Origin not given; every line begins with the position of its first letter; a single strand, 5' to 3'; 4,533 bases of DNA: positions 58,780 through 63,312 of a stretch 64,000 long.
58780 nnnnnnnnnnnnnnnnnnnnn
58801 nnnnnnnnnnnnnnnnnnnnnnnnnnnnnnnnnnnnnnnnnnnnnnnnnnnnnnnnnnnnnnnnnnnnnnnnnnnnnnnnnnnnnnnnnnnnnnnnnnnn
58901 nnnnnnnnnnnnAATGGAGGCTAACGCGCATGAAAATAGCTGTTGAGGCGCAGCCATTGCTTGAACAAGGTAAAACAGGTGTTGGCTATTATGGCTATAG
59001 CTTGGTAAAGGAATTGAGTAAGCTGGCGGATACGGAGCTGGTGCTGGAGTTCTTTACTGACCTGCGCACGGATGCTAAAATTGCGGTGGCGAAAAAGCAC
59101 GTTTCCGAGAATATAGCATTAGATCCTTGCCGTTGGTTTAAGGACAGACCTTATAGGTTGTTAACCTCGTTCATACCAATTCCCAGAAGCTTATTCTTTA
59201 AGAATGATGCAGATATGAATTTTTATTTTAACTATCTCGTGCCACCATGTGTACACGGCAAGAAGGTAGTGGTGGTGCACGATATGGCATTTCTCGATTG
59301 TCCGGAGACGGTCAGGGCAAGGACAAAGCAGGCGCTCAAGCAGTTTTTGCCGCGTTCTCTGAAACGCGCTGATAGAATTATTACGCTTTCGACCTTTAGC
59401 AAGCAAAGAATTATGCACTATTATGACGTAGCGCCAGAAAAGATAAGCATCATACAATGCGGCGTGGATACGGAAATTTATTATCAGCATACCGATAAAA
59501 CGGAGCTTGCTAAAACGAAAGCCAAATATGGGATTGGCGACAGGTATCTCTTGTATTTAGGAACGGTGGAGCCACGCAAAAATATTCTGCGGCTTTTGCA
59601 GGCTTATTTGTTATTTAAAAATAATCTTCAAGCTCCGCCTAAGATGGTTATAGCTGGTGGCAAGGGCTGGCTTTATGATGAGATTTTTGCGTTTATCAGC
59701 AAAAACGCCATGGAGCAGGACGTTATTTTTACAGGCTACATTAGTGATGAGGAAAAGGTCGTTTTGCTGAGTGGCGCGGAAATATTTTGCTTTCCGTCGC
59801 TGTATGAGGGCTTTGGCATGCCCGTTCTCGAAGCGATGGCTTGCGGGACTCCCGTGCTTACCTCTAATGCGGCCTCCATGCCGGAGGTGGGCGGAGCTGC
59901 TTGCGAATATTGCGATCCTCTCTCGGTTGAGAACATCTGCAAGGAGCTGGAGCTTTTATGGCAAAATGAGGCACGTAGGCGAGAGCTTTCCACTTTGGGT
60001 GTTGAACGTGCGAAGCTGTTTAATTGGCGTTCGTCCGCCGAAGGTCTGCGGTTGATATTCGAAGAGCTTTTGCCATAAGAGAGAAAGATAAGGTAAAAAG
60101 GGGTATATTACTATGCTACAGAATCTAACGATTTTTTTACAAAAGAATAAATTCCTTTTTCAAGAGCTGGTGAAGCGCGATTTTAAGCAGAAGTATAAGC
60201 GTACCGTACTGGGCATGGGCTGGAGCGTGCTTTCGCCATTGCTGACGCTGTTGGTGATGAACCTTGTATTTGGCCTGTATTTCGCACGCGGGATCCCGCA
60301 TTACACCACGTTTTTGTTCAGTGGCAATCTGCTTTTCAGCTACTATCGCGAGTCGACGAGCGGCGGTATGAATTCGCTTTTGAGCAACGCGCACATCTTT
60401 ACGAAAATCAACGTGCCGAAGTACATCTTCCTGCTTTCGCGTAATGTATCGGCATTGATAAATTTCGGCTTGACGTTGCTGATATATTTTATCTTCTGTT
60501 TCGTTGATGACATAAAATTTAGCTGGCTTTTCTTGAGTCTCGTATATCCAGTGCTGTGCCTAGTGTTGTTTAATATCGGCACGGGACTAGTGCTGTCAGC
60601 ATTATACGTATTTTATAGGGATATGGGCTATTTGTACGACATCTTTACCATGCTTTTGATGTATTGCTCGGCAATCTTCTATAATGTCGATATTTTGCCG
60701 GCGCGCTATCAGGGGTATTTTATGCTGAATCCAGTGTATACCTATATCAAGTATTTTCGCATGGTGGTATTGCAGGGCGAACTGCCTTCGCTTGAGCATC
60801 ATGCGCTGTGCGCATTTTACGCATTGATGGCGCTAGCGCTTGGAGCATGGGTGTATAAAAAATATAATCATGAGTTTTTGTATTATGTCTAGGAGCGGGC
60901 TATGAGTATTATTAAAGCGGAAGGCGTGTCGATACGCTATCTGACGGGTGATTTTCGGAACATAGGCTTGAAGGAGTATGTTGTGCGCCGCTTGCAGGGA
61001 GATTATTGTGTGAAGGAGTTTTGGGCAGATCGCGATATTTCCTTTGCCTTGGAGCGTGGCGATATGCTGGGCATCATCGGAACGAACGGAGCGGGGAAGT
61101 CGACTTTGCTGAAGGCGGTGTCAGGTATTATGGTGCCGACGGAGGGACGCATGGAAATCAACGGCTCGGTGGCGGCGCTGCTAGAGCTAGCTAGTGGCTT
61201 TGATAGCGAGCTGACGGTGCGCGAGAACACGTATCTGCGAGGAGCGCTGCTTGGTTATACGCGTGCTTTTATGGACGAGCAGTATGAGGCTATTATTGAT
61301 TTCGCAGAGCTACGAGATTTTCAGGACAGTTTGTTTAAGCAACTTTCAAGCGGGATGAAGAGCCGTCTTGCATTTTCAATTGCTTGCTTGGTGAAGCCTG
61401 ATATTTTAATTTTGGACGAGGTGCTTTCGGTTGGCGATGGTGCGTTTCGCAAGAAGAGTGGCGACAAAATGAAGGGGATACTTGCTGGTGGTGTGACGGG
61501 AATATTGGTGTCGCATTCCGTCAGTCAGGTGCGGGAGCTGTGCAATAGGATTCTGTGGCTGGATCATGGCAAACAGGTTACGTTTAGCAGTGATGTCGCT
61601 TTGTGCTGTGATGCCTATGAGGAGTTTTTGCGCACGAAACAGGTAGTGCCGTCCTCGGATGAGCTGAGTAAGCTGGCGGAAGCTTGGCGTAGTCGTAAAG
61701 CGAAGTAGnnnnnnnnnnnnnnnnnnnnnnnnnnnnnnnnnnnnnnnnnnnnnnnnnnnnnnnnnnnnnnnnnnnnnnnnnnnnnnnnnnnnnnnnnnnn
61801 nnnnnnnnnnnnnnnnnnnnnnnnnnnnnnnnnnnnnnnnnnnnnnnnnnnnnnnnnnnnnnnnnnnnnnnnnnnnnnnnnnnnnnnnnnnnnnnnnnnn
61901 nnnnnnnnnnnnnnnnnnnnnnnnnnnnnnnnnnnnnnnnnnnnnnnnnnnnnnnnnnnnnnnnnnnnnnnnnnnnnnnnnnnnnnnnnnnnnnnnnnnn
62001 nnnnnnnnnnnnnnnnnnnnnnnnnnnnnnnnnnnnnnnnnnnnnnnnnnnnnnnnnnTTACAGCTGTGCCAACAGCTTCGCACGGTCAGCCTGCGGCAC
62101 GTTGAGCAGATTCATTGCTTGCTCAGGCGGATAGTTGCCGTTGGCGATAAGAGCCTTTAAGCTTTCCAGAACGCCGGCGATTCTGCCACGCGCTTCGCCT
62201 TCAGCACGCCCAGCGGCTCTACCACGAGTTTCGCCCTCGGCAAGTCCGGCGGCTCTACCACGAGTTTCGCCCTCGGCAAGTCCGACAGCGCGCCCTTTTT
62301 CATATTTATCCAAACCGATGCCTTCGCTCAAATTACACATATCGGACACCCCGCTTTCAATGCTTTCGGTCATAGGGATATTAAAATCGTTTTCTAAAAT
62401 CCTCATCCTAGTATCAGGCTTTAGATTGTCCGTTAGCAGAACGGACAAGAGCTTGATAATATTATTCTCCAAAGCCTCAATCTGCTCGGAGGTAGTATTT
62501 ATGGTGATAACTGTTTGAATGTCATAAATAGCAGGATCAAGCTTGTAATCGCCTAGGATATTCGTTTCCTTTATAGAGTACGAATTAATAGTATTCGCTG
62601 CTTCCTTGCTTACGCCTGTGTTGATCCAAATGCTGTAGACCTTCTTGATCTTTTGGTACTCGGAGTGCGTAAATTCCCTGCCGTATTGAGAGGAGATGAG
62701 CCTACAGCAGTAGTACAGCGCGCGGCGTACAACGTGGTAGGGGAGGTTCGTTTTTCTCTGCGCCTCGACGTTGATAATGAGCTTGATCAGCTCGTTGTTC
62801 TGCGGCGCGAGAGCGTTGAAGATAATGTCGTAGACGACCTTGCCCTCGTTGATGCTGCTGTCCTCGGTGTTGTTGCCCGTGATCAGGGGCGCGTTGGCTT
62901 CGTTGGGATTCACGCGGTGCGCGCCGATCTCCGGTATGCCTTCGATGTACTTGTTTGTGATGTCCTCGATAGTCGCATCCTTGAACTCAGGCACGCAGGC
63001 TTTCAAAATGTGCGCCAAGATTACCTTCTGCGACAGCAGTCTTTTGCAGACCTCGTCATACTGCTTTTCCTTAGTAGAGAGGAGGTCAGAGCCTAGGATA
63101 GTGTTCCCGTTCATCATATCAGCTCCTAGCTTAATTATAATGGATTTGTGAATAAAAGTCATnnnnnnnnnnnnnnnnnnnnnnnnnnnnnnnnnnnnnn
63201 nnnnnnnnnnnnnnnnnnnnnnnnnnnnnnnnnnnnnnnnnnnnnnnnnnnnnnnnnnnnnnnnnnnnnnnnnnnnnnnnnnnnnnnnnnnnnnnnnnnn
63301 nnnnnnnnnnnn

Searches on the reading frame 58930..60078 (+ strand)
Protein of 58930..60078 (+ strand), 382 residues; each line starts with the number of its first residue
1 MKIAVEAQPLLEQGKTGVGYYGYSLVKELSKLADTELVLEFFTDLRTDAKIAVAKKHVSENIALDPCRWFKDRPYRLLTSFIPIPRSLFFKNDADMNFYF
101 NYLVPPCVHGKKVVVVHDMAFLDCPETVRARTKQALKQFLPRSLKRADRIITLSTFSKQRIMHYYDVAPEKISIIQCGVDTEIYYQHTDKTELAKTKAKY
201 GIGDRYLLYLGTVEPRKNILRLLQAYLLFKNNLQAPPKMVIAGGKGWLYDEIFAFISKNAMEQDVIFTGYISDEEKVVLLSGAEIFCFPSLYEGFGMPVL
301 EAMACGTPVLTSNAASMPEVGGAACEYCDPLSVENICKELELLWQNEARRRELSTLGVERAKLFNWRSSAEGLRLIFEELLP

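Call 5: search_protein_families(library=pfam, proteins=[window:58930-60078:+], max_evalue=1)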
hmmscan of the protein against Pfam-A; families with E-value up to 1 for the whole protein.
window:58930-60078:+ (382 aa): 6 families
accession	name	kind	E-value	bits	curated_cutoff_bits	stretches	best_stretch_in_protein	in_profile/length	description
PF00534.26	Glycos_transf_1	-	4.5e-30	104.9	26.4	1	199-354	8-166/172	Glycosyl transferases group 1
PF13692.12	Glyco_trans_1_4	-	3.1e-22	79.8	27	1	205-336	2-132/142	Glycosyl transferases group 1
PF13439.12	Glyco_transf_4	-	5.6e-12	46.5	28.5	1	17-182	3-169/170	Glycosyltransferase Family 4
PF20706.3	GT4-conflict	-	1.5e-09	37.8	26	1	201-313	194-312/385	Family 4 Glycosyltransferase in conflict systems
PF13524.12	Glyco_trans_1_2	-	3.5e-05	24.2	25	1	246-361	23-129/144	Glycosyl transferase-like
PF13579.12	Glyco_trans_4_4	-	0.063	14.1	29.7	1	113-178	98-158/158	Glycosyl transferase 4-like domain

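Call 67: search_protein_families(library=ncbifam, proteins=[window:58930-60078:+], max_evalue=0.00001)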
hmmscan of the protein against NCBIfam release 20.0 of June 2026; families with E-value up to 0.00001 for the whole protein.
window:58930-60078:+ (382 aa): 24 families
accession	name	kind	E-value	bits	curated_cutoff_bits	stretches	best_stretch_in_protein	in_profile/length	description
TIGR04047.1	MSMEG_0565_glyc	hypoth_equivalog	1.4e-35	123.1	259.85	1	133-371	125-365/373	MSMEG_0565 family glycosyltransferase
TIGR02149.1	glgA_Coryne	subfamily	3e-26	92.4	302.4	1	143-376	141-386/391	glycogen synthase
TIGR03449.1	mycothiol_MshA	equivalog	4.6e-21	75.2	462.5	1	144-379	162-402/406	D-inositol-3-phosphate glycosyltransferase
NF038295.1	EPS_HpsP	equivalog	2.7e-19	69.4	550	1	131-376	134-383/388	hormogonium polysaccharide biosynthesis glycosyltransferase HpsP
TIGR03999.1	thiol_BshA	equivalog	4e-18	65.5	273.7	1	133-367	131-360/375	N-acetyl-alpha-D-glucosaminyl L-malate synthase BshA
TIGR04157.1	glyco_rSAM_CFB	subfamily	4.3e-18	65.5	400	1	143-320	166-338/406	TIGR04157 family glycosyltransferase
NF053513.1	Gtran_IagA_BgsA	equivalog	2.1e-16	59.9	460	1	134-313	93-266/333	LTA glycolipid anchor biosynthesis glycosyltransferase, IagA/BgsA family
TIGR03088.1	stp2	hypoth_equivalog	2.3e-16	59.8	409.05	1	148-380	138-373/374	TIGR03088 family PEP-CTERM/XrtA system glycosyltransferase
NF041876.1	EPS_EpsE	equivalog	2e-15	56.9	400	1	166-371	182-387/389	exopolysaccharide biosynthesis GT4 family glycosyltransferase EpsE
NF041010.1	glycosy_Agl16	equivalog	1.1e-13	50.8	575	1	112-380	107-351/352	glycosylation protein Agl16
NF053787.1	GlcN_PG_synth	equivalog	2.4e-13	49.7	480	1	130-380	127-359/361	N-acetylglucosaminyl phosphatidylglycerol synthase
NF046085.1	XrtY_assoc_Gly1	equivalog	2.3e-12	46.5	400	1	131-350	145-353/387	XrtY-associated glycosyltransferase XYAG1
NF050063.1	ProtGlycPglJ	equivalog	3.3e-12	46.3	500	1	137-317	134-300/363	N-acetylgalactosamine-N,N'-diacetylbacillosaminyl-diphospho-undecaprenol 4-alpha-N-acetylgalactosaminyltransferase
NF047684.1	TeichurnBiosyTuaC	equivalog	3.7e-12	45.9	550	1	133-352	152-360/391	teichuronic acid biosynthesis protein TuaC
NF012028.0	PRK15484.1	subfamily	5.7e-12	45.4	618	1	137-347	130-345/380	lipopolysaccharide N-acetylglucosaminyltransferase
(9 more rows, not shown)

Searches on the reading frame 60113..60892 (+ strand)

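Call 5: search_protein_families(library=pfam, proteins=[window:60113-60892:+], max_evalue=1)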
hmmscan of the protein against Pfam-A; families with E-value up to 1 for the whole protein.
window:60113-60892:+ (259 aa): 2 families
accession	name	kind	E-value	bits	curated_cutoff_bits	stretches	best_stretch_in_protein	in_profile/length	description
PF01061.29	ABC2_membrane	-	6.2e-10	39.4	26.9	1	16-218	3-209/211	ABC-2 type transporter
PF07332.16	Phage_holin_3_6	-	0.069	13.6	28.4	0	18-55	20-57/116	Putative Actinobacterial Holin-X, holin superfamily III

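Call 67: search_protein_families(library=ncbifam, proteins=[window:60113-60892:+], max_evalue=0.00001)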
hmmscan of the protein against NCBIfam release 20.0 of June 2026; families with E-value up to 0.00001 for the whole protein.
window:60113-60892:+ (259 aa): 2 families
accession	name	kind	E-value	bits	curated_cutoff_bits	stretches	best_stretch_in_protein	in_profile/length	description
NF050109.1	galactan_ABC_perm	equivalog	7.4e-19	68.3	380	1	12-259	20-272/272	galactan export ABC transporter permease subunit Wzm/RfbD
NF050053.1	CapPschTportKpsM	equivalog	2.7e-08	34.1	300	1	18-248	7-247/257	capsule polysaccharide transporter KpsM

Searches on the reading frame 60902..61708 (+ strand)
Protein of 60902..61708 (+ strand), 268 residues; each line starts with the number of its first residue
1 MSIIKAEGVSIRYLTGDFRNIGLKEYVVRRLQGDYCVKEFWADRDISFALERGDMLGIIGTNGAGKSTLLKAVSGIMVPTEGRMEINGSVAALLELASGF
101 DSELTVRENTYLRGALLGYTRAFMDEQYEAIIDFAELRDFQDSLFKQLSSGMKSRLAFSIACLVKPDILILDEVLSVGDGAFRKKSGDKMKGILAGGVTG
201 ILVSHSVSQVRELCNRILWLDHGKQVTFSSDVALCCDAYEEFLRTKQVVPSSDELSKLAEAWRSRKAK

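Call 5: search_protein_families(library=pfam, proteins=[window:60902-61708:+], max_evalue=1)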
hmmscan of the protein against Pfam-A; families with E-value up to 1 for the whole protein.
window:60902-61708:+ (268 aa): 15 families
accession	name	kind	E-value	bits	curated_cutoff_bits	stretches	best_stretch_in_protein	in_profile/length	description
PF00005.33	ABC_tran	-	5.1e-24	85.9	25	1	45-174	3-135/137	ABC transporter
PF13555.12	AAA_29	-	2.8e-07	30.6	27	1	50-89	19-57/61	P-loop containing region of AAA domain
PF13304.12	AAA_21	-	2.3e-05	25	27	2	57-75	3-21/304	AAA domain, putative AbiEii toxin, Type IV TA system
PF13514.12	AAA_27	-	0.0021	18.1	22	1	42-76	15-49/206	AAA domain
PF13476.12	AAA_23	-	0.0022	19.1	27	1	42-74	11-40/201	AAA domain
PF25199.1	nSTAND_NTPase5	-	0.021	15.1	34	0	54-74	42-62/145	Novel STAND NTPase 5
PF02463.25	SMC_N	-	0.028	14.3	40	1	55-74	26-45/220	RecF/RecN/SMC N terminal domain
PF13238.12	AAA_18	-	0.086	13.7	29.4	1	57-126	2-65/128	AAA domain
PF25683.1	URGCP_GTPase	-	0.1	11.7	55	1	55-105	191-241/396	URGCP-like GTPase domain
PF13175.12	AAA_15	-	0.12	12.3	32.1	1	58-73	28-43/374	AAA ATPase domain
PF03308.22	MeaB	-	0.13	11.6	23.1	1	52-76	32-56/273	Methylmalonyl Co-A mutase-associated GTPase MeaB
PF00004.35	AAA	-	0.15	13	21.2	0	58-177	3-69/131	ATPase family associated with various cellular activities (AAA)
PF00006.31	ATP-synt_ab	-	0.2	11.7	29.5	1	45-74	6-35/213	ATP synthase alpha/beta family, nucleotide-binding domain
PF01926.29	MMR_HSR1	-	0.21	12.1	21.9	1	57-75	3-21/113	50S ribosome-binding GTPase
PF00350.29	Dynamin_N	-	0.22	12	27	1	57-84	2-29/168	Dynamin family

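Call 67: search_protein_families(library=ncbifam, proteins=[window:60902-61708:+], max_evalue=0.00001)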
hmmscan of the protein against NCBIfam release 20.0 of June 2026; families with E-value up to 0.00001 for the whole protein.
window:60902-61708:+ (268 aa): 176 families (the best 25 are shown)
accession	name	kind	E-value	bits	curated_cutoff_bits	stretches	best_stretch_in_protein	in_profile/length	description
NF010065.0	PRK13545.1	equivalog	1.4e-54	185.7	538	1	23-247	24-242/549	teichoic acids export protein ATP-binding subunit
NF010066.0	PRK13546.1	equivalog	1.7e-47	162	320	1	9-245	5-240/264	teichoic acids export ABC transporter ATP-binding subunit TagH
NF050108.1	galactan_ABC_ATP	equivalog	2e-45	154.9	400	1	42-225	44-227/244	galactan export ABC transporter ATP-binding subunit Wzt/RfbE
TIGR01188.1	drrA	subfamily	6.1e-31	107.8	312.45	1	39-244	5-221/302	daunorubicin resistance ABC transporter, ATP-binding protein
TIGR01288.1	nodI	equivalog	1.1e-25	90.3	424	1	44-230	21-218/303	nodulation factor ABC transporter ATP-binding protein NodI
NF010060.0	PRK13537.1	equivalog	1.6e-25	89.7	521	1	44-230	32-229/314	nodulation factor ABC transporter ATP-binding protein NodI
NF010059.0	PRK13536.1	equivalog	4.3e-25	88.2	549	1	45-227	61-254/342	nodulation factor ABC transporter ATP-binding protein NodI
NF033858.1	ABC2_perm_RbbA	equivalog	1.7e-24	85.8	1050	1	38-234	277-484/909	ribosome-associated ATPase/putative transporter RbbA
TIGR04521.1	ECF_ATPase_2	equivalog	7.9e-23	80.9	330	2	44-90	22-68/279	energy-coupling factor transporter ATPase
TIGR03740.1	galliderm_ABC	subfamily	1.9e-22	80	309.75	1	44-224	17-201/223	lantibiotic protection ABC transporter ATP-binding subunit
TIGR00968.1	3a0106s01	subfamily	3.5e-22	79.1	342.75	1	40-229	13-213/237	sulfate ABC transporter ATP-binding protein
TIGR04520.1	ECF_ATPase_1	equivalog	4.1e-22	78.9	315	2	34-89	9-64/269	energy-coupling factor transporter ATPase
TIGR03265.1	PhnT2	equivalog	1.9e-20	73.4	457.7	1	38-225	15-213/353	putative 2-aminoethylphosphonate ABC transporter ATP-binding protein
TIGR01166.1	cbiO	subfamily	2.4e-20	72.8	211.8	2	44-89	9-54/190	cobalt ABC transporter, ATP-binding protein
NF010156.0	PRK13635.1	equivalog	5.3e-20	71.7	392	2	34-90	14-70/279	energy-coupling factor ABC transporter ATP-binding protein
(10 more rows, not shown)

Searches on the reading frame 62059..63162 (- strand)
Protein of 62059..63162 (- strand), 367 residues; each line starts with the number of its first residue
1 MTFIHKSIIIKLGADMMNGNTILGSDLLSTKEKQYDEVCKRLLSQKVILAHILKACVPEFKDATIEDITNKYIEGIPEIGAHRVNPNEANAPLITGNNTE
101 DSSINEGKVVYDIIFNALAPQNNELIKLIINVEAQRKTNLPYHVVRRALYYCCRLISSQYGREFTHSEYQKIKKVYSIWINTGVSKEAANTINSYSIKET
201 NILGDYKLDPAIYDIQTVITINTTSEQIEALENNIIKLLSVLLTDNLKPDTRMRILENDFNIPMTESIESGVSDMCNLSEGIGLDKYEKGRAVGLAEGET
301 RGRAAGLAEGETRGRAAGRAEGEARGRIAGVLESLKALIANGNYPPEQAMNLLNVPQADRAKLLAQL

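Call 72: search_protein_families(library=pfam, proteins=[window:62059-63162:-], max_evalue=0.001)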
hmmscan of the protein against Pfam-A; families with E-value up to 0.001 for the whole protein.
window:62059-63162:- (367 aa): 1 family
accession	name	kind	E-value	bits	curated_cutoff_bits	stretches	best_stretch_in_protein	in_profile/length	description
PF12784.13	PDDEXK_2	-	5.6e-06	26.7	27.4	1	127-201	66-136/229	PD-(D/E)XK nuclease family transposase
